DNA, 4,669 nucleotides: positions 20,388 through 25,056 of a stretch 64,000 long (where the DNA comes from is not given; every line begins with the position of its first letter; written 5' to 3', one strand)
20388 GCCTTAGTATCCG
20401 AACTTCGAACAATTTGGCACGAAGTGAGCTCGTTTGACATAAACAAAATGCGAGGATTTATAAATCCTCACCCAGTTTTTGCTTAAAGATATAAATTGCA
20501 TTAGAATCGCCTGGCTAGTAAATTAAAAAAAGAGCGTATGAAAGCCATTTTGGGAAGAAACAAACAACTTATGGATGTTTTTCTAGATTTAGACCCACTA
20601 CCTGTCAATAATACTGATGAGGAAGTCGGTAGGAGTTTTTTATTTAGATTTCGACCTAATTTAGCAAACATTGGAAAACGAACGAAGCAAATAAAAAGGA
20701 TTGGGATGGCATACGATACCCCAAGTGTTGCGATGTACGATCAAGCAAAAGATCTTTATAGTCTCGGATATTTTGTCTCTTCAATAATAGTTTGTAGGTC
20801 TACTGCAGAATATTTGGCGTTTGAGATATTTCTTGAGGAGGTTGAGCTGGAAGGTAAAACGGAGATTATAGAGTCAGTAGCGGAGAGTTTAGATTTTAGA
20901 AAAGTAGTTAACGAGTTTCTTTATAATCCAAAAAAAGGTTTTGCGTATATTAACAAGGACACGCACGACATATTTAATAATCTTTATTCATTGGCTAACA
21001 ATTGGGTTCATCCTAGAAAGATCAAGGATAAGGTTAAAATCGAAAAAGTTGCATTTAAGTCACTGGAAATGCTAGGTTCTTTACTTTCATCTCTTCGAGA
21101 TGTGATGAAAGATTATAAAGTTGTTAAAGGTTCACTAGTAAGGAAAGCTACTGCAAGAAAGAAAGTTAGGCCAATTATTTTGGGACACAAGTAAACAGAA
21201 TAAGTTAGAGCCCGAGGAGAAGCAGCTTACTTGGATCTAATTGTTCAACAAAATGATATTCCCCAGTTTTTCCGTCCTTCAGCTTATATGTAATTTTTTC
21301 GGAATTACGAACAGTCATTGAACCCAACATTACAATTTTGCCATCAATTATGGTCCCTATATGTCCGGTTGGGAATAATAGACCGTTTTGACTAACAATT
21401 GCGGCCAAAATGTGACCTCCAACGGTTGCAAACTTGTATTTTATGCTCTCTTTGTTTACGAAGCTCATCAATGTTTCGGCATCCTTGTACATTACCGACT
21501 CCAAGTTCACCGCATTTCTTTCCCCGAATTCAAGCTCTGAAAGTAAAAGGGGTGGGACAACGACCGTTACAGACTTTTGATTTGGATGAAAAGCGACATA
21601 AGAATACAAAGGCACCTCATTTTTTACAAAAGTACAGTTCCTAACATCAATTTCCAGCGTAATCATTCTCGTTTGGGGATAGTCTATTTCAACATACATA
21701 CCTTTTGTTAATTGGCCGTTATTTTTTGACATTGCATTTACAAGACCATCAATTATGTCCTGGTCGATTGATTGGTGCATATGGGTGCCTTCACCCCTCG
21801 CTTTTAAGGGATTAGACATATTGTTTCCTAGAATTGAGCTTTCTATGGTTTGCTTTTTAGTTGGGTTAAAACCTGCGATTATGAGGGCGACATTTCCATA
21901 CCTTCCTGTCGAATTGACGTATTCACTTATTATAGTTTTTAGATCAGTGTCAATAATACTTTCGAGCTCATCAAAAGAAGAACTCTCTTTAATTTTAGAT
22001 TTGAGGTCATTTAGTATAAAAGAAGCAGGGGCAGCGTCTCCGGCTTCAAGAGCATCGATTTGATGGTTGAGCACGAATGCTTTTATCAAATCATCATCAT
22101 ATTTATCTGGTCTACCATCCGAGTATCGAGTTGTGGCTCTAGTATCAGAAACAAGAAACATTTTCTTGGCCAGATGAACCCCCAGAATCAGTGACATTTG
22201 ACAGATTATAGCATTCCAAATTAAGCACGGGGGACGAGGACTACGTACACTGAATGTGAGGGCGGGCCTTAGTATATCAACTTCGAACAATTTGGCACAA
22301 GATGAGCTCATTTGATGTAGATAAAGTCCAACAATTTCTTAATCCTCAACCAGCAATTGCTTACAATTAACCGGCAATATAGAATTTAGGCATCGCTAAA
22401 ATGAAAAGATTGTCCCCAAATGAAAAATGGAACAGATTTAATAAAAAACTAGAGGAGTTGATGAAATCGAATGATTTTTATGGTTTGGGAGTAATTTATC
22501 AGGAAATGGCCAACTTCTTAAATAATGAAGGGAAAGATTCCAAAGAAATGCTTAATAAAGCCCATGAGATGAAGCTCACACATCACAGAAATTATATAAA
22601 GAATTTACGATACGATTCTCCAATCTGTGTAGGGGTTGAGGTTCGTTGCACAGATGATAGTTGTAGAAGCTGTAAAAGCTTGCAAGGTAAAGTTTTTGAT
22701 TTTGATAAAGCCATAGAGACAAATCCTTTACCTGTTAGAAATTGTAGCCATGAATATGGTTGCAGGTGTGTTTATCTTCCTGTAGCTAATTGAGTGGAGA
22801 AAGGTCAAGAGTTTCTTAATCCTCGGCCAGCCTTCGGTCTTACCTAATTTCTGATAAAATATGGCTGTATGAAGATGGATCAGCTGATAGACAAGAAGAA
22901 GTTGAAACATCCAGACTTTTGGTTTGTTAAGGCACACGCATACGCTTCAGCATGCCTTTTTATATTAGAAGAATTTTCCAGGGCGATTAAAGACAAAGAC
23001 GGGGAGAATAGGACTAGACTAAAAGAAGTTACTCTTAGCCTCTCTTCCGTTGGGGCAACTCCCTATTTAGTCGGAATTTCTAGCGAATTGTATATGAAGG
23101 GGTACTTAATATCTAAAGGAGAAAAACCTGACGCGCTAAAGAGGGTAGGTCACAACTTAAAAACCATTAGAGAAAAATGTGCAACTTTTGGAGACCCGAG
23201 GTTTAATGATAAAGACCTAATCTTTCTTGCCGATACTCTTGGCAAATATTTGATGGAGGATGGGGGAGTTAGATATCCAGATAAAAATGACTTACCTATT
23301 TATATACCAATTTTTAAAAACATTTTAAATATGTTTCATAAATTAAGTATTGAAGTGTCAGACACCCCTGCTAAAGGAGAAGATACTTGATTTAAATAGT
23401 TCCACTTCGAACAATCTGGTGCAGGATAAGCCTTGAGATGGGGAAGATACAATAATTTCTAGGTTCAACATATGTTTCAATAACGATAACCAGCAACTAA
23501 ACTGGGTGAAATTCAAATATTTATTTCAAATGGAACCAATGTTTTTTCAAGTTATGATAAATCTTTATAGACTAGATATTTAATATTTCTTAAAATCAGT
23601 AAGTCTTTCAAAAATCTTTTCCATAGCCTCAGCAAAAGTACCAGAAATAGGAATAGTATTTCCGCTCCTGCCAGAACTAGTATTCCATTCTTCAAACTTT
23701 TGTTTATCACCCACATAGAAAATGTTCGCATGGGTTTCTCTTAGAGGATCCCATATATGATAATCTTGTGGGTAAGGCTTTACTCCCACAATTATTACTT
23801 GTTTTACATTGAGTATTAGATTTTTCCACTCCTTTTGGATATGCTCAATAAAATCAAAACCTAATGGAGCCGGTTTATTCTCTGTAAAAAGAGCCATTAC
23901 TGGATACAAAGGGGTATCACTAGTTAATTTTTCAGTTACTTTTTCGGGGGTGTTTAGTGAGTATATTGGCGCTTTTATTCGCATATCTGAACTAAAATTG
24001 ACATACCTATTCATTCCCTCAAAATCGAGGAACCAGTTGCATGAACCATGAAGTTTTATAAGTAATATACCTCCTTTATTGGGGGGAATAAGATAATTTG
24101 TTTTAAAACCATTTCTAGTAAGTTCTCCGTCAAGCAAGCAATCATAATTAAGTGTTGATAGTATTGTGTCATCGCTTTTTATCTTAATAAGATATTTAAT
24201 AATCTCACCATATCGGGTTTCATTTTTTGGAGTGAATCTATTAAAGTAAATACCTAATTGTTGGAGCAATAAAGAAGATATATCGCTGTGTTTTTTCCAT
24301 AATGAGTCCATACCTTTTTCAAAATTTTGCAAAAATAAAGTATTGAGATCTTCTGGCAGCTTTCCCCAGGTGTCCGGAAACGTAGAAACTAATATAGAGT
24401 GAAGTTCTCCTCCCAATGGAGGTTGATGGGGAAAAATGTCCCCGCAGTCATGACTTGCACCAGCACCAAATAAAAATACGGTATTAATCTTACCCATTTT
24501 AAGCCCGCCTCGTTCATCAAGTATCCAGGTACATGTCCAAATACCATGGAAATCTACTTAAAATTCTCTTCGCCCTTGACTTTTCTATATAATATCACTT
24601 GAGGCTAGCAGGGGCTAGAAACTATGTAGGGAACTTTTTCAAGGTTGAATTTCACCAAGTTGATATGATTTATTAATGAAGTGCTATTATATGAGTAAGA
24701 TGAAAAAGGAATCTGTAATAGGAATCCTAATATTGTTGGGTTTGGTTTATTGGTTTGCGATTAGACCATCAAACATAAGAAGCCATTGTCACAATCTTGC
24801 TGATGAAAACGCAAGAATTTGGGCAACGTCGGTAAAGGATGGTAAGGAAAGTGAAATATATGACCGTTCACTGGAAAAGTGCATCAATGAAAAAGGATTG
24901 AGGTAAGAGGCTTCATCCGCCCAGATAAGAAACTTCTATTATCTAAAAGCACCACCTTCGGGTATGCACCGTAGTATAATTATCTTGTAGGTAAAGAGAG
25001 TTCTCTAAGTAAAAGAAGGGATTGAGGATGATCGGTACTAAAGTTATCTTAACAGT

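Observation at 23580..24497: Standalone 305 aa SIR2_2-family protein (GAGxS and HGS motifs), possible NAD+-depleting anti-phage effector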

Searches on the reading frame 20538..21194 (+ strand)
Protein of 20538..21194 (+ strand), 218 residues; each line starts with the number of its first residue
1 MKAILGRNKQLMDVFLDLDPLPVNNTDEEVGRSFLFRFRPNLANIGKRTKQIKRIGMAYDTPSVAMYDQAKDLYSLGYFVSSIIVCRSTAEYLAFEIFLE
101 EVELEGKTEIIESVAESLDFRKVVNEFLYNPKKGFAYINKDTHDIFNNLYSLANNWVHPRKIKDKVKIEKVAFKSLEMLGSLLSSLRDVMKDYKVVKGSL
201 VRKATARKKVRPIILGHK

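Call 3: search_protein_families(library=pfam, proteins=[window:20538-21194:+], max_evalue=1)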
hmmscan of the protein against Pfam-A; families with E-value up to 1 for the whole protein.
window:20538-21194:+ (218 aa): 0 families

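Call 4: search_protein_families(library=padloc, proteins=[window:20538-21194:+], max_evalue=1)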
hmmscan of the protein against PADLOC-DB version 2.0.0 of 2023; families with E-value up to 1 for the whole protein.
window:20538-21194:+ (218 aa): 0 families

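Call 8: search_protein_families(library=ncbifam, proteins=[window:20538-21194:+], max_evalue=1)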
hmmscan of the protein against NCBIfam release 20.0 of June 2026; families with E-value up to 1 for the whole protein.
window:20538-21194:+ (218 aa): 0 families

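Call 63: search_protein_families(library=phrogs, proteins=[window:20538-21194:+], max_evalue=0.01)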
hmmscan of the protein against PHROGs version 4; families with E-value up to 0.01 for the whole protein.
window:20538-21194:+ (218 aa): 0 families

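Call 106: search_solved_structures(query=window:20538-21194:+, max_evalue=1)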
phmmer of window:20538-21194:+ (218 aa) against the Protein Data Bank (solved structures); distinct sequences matched with E-value up to 1: 1.
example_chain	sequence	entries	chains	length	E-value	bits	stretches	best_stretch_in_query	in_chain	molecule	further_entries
1r7h_A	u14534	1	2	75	0.11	15.2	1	45-84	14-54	NrdH-redoxin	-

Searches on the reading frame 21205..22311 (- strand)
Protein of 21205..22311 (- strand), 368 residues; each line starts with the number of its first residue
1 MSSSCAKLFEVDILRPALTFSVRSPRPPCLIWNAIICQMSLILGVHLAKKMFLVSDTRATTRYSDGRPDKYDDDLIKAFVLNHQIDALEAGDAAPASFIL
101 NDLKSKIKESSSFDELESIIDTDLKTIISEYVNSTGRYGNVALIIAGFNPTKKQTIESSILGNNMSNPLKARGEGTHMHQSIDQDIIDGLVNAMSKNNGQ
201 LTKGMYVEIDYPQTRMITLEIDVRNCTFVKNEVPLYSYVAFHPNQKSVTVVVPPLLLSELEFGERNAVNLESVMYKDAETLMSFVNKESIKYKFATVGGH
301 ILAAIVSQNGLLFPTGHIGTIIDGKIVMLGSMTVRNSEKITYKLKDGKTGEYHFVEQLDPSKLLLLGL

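Call 3: search_protein_families(library=pfam, proteins=[window:21205-22311:-], max_evalue=1)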
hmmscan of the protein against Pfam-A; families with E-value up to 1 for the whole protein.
window:21205-22311:- (368 aa): 1 family
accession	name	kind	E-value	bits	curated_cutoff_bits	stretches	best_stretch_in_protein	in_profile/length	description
PF00227.31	Proteasome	-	0.00072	19.7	22.4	1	42-181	7-147/189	Proteasome subunit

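Call 4: search_protein_families(library=padloc, proteins=[window:21205-22311:-], max_evalue=1)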
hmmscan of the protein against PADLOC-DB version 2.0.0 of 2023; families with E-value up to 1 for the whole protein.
window:21205-22311:- (368 aa): 0 families

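Call 8: search_protein_families(library=ncbifam, proteins=[window:21205-22311:-], max_evalue=1)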
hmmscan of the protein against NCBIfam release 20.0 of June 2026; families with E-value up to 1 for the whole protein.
window:21205-22311:- (368 aa): 0 families

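Call 63: search_protein_families(library=phrogs, proteins=[window:21205-22311:-], max_evalue=0.01)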
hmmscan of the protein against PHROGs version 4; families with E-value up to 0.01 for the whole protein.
window:21205-22311:- (368 aa): 0 families

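Call 84: find_homologous_proteins(query=window:21205-22167:-, max_evalue=0.001)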
Query window:21205-22167:- (320 aa): 7 proteins with E <= 0.001 among 2427 candidates.
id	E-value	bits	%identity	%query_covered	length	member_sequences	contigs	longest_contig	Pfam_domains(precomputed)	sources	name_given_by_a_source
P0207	4.4e-206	701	100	100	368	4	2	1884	-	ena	-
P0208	8.2e-97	342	52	98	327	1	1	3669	PF00227.32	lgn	-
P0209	1.4e-89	318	50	100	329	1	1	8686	PF00227.32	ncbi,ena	-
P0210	9.5e-86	306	49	100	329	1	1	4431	PF00227.32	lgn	-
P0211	2.8e-85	304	48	100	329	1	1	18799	PF00227.32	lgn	-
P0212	2.7e-76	275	45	98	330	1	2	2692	PF00227.32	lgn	-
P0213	8.6e-49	184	37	99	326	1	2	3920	-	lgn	-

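Call 85: find_encoding_contigs(protein=P0211, flank=6000, max_places=1)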
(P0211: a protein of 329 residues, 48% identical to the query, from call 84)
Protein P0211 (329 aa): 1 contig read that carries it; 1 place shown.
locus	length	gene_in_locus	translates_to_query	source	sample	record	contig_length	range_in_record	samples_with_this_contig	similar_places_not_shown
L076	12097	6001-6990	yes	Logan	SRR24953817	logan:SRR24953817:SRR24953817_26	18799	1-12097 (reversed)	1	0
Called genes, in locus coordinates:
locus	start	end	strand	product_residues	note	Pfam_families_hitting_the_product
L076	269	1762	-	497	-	PF00239:Resolvase, PF07508:Recombinase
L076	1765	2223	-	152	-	PF13730:HTH_36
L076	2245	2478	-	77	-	-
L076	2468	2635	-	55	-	-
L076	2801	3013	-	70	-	PF13560:HTH_31, PF12844:HTH_19, PF13443:HTH_26 (weak), PF01381:HTH_3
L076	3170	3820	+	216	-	-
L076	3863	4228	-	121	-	-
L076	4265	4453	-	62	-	-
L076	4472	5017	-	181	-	PF00589:Phage_integrase, PF22823:MrpR_C_cat (weak)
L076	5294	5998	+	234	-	-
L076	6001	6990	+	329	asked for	PF00227:Proteasome (weak)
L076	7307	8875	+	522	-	PF00078:RVT_1, PF04471:Mrr_cat (weak)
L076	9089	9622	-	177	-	-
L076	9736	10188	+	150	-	-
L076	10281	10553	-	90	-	-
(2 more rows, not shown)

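Call 107: search_solved_structures(query=window:21205-22197:-, max_evalue=1)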
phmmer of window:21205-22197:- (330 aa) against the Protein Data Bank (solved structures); distinct sequences matched with E-value up to 1: 0.

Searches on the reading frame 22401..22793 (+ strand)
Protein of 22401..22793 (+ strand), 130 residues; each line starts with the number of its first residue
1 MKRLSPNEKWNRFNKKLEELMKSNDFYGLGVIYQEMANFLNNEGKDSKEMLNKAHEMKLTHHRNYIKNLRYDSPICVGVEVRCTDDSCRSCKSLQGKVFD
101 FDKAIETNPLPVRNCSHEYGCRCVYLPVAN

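Call 3: search_protein_families(library=pfam, proteins=[window:22401-22793:+], max_evalue=1)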
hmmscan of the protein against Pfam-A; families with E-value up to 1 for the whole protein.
window:22401-22793:+ (130 aa): 1 family
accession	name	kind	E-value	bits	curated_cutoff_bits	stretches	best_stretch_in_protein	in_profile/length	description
PF04233.19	Phage_Mu_F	-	0.093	13.9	29.6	1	87-125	77-111/112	Phage Mu protein F like protein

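Call 4: search_protein_families(library=padloc, proteins=[window:22401-22793:+], max_evalue=1)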
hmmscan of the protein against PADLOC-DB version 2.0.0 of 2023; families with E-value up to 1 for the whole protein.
window:22401-22793:+ (130 aa): 0 families

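Call 8: search_protein_families(library=ncbifam, proteins=[window:22401-22793:+], max_evalue=1)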
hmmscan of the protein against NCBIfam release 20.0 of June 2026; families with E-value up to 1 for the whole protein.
window:22401-22793:+ (130 aa): 1 family
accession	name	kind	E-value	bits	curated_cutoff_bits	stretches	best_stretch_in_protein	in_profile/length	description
TIGR01641.1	phageSPP1_gp7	domain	0.0015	18.9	39.65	1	86-128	70-108/109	minor capsid protein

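Call 63: search_protein_families(library=phrogs, proteins=[window:22401-22793:+], max_evalue=0.01)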
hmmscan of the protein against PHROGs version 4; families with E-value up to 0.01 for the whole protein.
window:22401-22793:+ (130 aa): 1 family
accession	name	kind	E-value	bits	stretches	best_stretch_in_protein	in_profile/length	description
phrog_595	-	head and packaging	0.00019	21.9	1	87-128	260-297/513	head maturation protease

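Call 108: search_solved_structures(query=window:22401-22793:+, max_evalue=1)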
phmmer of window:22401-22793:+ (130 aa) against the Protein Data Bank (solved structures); distinct sequences matched with E-value up to 1: 13.
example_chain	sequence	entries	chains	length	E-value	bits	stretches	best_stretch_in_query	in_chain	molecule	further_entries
1bkd_S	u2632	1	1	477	0.24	15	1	11-77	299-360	SON OF SEVENLESS-1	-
1nvu_S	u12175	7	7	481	0.24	14.9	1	11-77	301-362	Son of sevenless protein homolog 1 | Son of sevenless homolog 1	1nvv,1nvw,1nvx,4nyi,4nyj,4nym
5wfo_N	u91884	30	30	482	0.25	14.9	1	11-77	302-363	Son of sevenless homolog 1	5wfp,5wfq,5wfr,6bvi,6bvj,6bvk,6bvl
1xd2_C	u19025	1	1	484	0.25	14.9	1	11-77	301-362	Son of sevenless protein homolog 1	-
4uru_S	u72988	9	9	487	0.25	14.9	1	11-77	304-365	SON OF SEVENLESS HOMOLOG 1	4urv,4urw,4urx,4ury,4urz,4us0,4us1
6epl_S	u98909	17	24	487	0.25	14.9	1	11-77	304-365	Son of sevenless homolog 1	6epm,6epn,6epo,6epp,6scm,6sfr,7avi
2ii0_A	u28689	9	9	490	0.25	14.9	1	11-77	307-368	Son of sevenless homolog 1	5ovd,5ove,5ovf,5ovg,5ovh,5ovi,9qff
7kfz_B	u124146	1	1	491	0.25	14.9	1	11-77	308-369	Son of sevenless homolog 1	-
8be2_S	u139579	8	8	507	0.27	14.8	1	11-77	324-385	Son of sevenless homolog 1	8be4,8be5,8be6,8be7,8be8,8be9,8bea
8xjj_A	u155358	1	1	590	0.37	14.4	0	11-77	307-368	Son of sevenless homolog 1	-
1xdv_A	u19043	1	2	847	0.56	13.8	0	11-77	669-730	Son of sevenless protein homolog 1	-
1xd4_A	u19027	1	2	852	0.57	13.8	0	11-77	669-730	Son of sevenless protein homolog 1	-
3ksy_A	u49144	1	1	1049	0.67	13.5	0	11-77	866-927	Son of sevenless homolog 1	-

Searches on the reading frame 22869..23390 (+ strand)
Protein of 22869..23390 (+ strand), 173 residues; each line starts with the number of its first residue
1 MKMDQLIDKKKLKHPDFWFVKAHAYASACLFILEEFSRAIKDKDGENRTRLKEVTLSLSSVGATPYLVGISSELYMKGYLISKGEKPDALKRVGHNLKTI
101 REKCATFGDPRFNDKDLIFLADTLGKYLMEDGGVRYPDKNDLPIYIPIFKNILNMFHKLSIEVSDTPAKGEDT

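Call 3: search_protein_families(library=pfam, proteins=[window:22869-23390:+], max_evalue=1)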
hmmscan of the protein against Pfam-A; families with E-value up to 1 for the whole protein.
window:22869-23390:+ (173 aa): 0 families

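Call 4: search_protein_families(library=padloc, proteins=[window:22869-23390:+], max_evalue=1)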
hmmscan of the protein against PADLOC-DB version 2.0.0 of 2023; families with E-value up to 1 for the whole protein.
window:22869-23390:+ (173 aa): 0 families

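Call 8: search_protein_families(library=ncbifam, proteins=[window:22869-23390:+], max_evalue=1)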
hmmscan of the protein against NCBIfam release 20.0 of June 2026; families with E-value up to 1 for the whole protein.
window:22869-23390:+ (173 aa): 0 families

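Call 61: find_homologous_proteins(query=window:22869-23390:+, max_evalue=0.001)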
Query window:22869-23390:+ (173 aa): 2 proteins with E <= 0.001 among 37 candidates.
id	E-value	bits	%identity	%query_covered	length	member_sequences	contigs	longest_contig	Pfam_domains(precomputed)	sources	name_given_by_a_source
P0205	1.7e-101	355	100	91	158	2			-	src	-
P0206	1.6e-43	166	52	88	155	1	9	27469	-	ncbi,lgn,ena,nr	ncbi:hypothetical protein KBC89_02535 [Candidatus Woesebacteria bacterium]|nr:hypothetical protein [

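Call 63: search_protein_families(library=phrogs, proteins=[window:22869-23390:+], max_evalue=0.01)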
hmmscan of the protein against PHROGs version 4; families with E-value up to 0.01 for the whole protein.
window:22869-23390:+ (173 aa): 0 families

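Call 64: find_encoding_contigs(protein=P0206, flank=8000, max_places=3)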
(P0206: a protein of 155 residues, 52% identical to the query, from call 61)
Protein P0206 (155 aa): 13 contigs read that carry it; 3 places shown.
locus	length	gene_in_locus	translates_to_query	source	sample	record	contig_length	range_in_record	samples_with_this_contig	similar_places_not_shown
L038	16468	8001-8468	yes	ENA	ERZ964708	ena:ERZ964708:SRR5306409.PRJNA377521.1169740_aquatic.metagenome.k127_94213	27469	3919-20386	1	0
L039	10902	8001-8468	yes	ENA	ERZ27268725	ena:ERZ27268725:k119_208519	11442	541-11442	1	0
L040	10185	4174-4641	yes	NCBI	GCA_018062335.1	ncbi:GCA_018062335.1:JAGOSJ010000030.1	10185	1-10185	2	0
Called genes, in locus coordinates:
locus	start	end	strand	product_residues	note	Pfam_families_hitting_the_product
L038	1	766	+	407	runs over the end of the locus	-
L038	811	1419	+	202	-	PF21176:RecR_HhH, PF02132:RecR_ZnF (weak), PF01751:Toprim, PF13662:Toprim_4, PF21175:RecR_C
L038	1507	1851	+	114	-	PF02482:Ribosomal_S30AE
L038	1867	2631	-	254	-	PF20582:UPF0758_N, PF04002:RadC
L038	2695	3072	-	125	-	-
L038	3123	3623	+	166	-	PF04073:tRNA_edit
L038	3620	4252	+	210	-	PF00702:Hydrolase, PF12710:HAD, PF13419:HAD_2, PF13242:Hydrolase_like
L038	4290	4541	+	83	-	PF04014:MazE_antitoxin (weak)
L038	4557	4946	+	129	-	PF01850:PIN, PF13470:PIN_3 (weak)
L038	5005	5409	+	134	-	-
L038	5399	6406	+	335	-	PF01467:CTP_transf_like (weak)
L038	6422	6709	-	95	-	-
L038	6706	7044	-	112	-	PF18924:DUF5674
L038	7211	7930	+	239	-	-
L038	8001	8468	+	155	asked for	-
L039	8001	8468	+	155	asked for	-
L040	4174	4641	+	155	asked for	-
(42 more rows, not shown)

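Call 88: predict_structure(alignment_id=A5)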
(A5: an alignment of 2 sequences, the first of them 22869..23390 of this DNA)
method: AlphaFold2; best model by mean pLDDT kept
length: 173 residues; sequences in the alignment: 2
mean_pLDDT: 70.8   pTM: 0.73
mean pLDDT of the five models: 70.8, 70.0, 65.1, 41.8, 40.6
residues with pLDDT >= 90: 31; 70-90: 71; 50-70: 34; < 50: 37
segments of 3 or more residues with pLDDT < 50: 1-13, 44-54, 130-135, 167-173
pLDDT, mean of each block of 10 residues (from residue 1): 38 62 83 75 49 51 75 90 83 82 93 91 63 50 81 89 59 30
secondary structure, 60 per line:
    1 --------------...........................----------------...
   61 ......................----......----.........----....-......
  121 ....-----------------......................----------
elements in order: H15-41 H58-82 H87-92 H97-105 H110-113 H115-124 H142-163

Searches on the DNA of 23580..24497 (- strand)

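Call 42: search_dna_similar(query=L029:7920-8906:+, collection=ecoli_genomes, mode=near, max_rows=8)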
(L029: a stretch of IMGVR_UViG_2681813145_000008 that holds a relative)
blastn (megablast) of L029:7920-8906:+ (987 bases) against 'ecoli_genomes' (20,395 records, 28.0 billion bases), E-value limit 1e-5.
Records with a match: 2; places in all: 2; records where one place covers at least 80% of the query: 2.
Genomes with a match: 2 of 5426; with a place that covers at least 80% of the query: 2. Places per genome that has any: lowest 1, median 1, highest 1. On chromosomes: 2 places; on plasmids: 0.
Best place of each record, by identity: >=99% 2.
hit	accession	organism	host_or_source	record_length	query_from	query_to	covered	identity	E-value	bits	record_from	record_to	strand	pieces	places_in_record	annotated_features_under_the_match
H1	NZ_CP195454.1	Escherichia coli strain 22AR0750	Homo sapiens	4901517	1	987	100%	100.0%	0e+0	1823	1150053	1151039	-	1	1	hypothetical protein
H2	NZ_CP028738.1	Escherichia coli strain A38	Petrogale lateralis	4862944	1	987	100%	99.8%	0e+0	1812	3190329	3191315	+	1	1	hypothetical protein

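Call 44: get_annotated_region(hit=H1, flank=7000)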
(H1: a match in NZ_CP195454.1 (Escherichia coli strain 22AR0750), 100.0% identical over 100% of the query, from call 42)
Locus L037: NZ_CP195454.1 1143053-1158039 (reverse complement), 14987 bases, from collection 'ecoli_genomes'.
description: Escherichia coli strain 22AR0750 chromosome, complete genome
organism: Escherichia coli strain 22AR0750 (NCBI taxid 562)
replicon: chromosome; assembly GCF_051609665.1
host: Homo sapiens; source: Screen: rectum; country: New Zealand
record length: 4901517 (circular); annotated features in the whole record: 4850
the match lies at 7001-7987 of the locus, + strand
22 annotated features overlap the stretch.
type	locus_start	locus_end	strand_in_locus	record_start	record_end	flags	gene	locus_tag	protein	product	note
CDS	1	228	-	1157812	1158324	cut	-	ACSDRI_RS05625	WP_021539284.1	lysozyme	-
CDS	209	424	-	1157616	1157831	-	-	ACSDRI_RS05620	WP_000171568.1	HP1 family phage holin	-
CDS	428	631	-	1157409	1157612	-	-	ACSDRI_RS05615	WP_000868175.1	tail protein X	-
CDS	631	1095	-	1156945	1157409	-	-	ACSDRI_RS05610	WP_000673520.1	head completion/stabilization protein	-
CDS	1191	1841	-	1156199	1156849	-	-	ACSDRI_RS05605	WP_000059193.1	terminase endonuclease subunit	-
CDS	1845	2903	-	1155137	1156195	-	-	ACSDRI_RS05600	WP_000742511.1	phage major capsid protein, P2 family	-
CDS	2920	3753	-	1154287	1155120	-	-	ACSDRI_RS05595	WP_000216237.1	GPO family capsid scaffolding protein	-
CDS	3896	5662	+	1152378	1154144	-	-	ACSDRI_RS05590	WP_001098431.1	terminase ATPase subunit family protein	-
CDS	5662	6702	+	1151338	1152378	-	-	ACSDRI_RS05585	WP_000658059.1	phage portal protein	-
CDS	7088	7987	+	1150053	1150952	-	-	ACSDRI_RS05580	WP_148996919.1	hypothetical protein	-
CDS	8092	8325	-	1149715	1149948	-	-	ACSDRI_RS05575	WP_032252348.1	DinI family protein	-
CDS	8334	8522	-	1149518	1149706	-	-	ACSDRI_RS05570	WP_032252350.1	hypothetical protein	-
CDS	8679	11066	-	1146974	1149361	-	-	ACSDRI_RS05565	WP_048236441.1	replication endonuclease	-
CDS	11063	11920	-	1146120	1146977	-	-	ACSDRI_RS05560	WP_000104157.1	DNA adenine methylase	-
CDS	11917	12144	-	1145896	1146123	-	-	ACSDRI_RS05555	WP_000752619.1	TraR/DksA family transcriptional regulator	-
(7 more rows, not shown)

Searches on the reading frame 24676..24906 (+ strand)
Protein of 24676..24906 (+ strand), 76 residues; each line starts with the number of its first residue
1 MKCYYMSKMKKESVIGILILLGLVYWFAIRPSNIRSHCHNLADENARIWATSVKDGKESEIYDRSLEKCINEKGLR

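Call 3: search_protein_families(library=pfam, proteins=[window:24676-24906:+], max_evalue=1)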
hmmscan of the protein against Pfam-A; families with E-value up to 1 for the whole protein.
window:24676-24906:+ (76 aa): 1 family
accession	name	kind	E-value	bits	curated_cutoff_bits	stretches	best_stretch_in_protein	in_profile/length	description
PF14387.11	DUF4418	-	0.18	12.5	27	1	1-35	28-60/117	Domain of unknown function (DUF4418)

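Call 4: search_protein_families(library=padloc, proteins=[window:24676-24906:+], max_evalue=1)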
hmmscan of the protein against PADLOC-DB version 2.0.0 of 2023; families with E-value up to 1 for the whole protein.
window:24676-24906:+ (76 aa): 1 family
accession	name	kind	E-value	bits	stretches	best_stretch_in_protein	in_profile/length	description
PDLC00247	LmuA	-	0.03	11.5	1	18-70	96-152/376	DUF4297 domain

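Call 63: search_protein_families(library=phrogs, proteins=[window:24676-24906:+], max_evalue=0.01)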
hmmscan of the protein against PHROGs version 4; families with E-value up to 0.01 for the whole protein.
window:24676-24906:+ (76 aa): 0 families
